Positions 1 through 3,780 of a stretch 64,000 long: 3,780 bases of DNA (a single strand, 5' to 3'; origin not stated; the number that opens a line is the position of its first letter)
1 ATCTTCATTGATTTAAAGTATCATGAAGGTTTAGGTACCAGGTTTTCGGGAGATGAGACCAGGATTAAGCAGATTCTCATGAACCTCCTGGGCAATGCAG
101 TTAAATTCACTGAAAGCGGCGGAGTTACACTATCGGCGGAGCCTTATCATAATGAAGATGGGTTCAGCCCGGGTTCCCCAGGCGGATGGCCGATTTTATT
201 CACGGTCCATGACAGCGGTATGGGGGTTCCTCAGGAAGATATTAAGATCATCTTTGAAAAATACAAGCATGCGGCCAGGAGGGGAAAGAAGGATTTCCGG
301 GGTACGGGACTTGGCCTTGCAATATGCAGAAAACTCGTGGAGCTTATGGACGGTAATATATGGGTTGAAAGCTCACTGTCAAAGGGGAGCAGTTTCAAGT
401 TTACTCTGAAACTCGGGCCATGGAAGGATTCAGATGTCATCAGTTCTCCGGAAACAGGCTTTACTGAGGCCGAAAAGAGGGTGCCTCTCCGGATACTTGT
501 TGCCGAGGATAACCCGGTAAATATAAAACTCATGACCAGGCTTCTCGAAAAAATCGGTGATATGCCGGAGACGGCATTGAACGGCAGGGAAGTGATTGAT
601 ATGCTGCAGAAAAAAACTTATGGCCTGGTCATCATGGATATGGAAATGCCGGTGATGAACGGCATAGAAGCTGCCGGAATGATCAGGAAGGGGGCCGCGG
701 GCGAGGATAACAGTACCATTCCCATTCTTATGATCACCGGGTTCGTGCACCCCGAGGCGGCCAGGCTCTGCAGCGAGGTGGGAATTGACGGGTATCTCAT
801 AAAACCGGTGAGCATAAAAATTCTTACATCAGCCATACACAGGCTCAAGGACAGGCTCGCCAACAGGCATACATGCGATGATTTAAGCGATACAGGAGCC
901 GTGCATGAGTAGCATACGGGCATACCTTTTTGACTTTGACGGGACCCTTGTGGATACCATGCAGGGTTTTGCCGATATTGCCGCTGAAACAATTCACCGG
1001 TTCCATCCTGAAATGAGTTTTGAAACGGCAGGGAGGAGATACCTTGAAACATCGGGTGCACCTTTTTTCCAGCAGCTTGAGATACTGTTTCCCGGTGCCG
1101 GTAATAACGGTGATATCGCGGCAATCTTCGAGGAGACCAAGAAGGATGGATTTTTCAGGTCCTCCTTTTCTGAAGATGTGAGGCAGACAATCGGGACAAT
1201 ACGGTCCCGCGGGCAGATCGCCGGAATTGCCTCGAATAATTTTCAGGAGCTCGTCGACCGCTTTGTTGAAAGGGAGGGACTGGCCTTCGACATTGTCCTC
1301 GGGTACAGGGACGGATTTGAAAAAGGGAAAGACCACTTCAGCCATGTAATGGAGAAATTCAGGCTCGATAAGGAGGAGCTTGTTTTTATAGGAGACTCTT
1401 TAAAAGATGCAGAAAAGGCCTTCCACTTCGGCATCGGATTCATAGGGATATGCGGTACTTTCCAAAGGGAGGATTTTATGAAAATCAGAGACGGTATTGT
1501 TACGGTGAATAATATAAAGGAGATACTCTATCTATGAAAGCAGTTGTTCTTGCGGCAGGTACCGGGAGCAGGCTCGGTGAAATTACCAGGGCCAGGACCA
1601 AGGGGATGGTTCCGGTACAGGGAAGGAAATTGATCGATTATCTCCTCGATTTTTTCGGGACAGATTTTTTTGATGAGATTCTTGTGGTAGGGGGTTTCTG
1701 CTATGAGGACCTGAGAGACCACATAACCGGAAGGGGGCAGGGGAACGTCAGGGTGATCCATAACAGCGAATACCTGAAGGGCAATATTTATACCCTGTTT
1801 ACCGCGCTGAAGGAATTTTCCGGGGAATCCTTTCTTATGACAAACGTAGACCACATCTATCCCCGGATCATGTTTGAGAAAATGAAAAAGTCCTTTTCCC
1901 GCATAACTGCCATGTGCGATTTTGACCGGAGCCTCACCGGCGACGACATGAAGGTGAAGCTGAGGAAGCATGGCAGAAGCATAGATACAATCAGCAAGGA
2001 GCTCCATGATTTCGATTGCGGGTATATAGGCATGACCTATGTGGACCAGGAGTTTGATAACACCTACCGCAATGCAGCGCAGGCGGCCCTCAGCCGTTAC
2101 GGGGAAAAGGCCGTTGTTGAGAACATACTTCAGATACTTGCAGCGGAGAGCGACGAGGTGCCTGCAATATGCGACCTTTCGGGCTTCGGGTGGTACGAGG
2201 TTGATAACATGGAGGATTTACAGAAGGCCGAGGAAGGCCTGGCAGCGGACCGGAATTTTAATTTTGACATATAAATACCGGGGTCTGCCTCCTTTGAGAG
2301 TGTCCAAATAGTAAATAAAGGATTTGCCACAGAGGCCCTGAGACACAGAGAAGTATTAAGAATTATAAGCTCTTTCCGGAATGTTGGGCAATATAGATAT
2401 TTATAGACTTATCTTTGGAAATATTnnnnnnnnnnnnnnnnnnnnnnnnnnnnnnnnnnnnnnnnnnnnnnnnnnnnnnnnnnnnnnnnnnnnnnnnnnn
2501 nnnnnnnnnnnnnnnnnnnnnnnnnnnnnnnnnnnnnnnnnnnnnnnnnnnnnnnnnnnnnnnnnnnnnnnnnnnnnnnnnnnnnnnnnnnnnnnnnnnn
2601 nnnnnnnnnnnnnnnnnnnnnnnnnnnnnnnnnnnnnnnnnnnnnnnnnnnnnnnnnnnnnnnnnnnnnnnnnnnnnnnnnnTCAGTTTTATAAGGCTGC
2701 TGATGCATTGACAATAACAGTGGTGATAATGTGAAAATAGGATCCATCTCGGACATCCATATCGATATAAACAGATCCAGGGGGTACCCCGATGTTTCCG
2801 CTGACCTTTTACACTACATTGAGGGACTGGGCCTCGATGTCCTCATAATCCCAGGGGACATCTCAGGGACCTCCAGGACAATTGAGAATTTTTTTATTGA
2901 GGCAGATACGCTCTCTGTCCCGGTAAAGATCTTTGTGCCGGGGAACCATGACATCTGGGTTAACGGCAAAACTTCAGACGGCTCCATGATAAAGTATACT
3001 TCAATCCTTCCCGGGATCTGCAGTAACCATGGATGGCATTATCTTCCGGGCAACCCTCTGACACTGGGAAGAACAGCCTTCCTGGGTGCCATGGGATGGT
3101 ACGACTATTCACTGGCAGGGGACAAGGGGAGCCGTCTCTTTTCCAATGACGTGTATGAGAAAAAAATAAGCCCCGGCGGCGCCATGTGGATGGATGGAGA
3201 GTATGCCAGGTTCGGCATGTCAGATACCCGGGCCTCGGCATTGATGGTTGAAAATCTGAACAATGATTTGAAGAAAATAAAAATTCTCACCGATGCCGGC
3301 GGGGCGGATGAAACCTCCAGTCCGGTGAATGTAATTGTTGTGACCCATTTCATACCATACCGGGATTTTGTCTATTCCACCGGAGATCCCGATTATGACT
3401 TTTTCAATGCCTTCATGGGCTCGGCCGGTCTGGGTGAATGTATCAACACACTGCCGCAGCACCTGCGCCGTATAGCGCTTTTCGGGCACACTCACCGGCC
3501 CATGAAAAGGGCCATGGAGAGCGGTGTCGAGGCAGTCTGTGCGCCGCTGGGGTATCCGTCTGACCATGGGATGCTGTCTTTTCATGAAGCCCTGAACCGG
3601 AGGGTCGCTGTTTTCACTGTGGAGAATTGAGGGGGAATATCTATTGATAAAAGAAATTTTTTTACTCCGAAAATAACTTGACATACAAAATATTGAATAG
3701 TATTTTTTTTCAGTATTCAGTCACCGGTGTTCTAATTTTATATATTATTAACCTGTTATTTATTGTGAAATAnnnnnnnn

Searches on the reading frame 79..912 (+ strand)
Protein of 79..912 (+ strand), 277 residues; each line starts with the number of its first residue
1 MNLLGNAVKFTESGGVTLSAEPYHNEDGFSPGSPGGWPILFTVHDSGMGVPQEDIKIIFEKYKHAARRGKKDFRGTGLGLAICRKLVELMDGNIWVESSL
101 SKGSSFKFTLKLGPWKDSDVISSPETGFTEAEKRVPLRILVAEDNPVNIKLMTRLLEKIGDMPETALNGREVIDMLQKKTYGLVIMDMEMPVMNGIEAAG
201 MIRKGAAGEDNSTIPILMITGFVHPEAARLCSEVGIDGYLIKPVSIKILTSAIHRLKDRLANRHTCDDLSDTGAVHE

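Call 50: search_protein_families(library=pfam, proteins=[window:79-912:+], max_evalue=0.00001)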
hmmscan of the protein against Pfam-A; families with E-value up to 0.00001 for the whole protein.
window:79-912:+ (277 aa): 2 families
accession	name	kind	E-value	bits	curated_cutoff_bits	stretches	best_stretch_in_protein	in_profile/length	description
PF00072.30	Response_reg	-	9.3e-22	77.7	30.2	1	139-253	1-110/111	Response regulator receiver domain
PF02518.31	HATPase_c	-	4.5e-21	75.8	26.4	1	2-112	12-109/111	Histidine kinase-, DNA gyrase B-, and HSP90-like ATPase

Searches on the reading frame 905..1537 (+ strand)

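Call 50: search_protein_families(library=pfam, proteins=[window:905-1537:+], max_evalue=0.00001)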
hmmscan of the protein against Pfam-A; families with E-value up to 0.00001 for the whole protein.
window:905-1537:+ (210 aa): 3 families
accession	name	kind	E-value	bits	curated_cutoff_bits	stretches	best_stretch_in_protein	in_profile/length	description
PF13419.12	HAD_2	-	5.5e-21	75.9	23.8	1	8-182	2-178/178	Haloacid dehalogenase-like hydrolase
PF00702.32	Hydrolase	-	2e-14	54.9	26.4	1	4-170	1-185/191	haloacid dehalogenase-like hydrolase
PF12710.13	HAD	-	2.1e-07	32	27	1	8-168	2-184/189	haloacid dehalogenase-like hydrolase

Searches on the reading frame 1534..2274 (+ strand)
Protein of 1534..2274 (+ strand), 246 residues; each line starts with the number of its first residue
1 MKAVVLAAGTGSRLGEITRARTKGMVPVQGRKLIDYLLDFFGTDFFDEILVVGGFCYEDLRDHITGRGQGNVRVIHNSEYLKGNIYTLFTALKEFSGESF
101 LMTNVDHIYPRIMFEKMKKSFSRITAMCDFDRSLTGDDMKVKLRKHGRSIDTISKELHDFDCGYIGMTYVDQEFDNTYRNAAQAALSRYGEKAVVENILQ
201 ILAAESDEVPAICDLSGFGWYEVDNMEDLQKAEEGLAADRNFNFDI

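Call 50: search_protein_families(library=pfam, proteins=[window:1534-2274:+], max_evalue=0.00001)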
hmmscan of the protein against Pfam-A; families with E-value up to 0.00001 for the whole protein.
window:1534-2274:+ (246 aa): 2 families
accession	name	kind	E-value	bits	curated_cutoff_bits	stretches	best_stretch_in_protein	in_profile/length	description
PF12804.13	NTP_transf_3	-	1.1e-13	52.1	27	1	3-117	1-107/160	MobA-like NTP transferase domain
PF00483.29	NTP_transferase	-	8.5e-09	35.8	21.2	1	2-122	1-125/245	Nucleotidyl transferase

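Call 55: search_protein_families(library=pfam, proteins=[window:1534-2274:+], max_evalue=0.0001)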
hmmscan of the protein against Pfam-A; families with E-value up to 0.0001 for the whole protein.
window:1534-2274:+ (246 aa): 2 families
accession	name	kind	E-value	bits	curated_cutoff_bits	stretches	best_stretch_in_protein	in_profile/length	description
PF12804.13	NTP_transf_3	-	1.1e-13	52.1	27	1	3-117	1-107/160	MobA-like NTP transferase domain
PF00483.29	NTP_transferase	-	8.5e-09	35.8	21.2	1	2-122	1-125/245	Nucleotidyl transferase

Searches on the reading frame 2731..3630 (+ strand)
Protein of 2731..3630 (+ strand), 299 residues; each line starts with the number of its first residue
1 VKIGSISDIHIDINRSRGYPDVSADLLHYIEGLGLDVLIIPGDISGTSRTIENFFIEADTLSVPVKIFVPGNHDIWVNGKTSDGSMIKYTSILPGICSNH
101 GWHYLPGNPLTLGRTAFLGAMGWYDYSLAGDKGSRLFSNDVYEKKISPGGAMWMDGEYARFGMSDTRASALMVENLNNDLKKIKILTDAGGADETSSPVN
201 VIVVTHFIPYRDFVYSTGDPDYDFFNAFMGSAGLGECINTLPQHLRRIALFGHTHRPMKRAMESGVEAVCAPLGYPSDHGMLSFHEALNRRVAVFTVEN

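Call 50: search_protein_families(library=pfam, proteins=[window:2731-3630:+], max_evalue=0.00001)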
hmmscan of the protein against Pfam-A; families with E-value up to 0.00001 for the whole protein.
window:2731-3630:+ (299 aa): 1 family
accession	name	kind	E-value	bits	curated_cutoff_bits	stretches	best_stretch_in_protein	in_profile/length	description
PF00149.33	Metallophos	-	7.6e-10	40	21.5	1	1-257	1-191/191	Calcineurin-like phosphoesterase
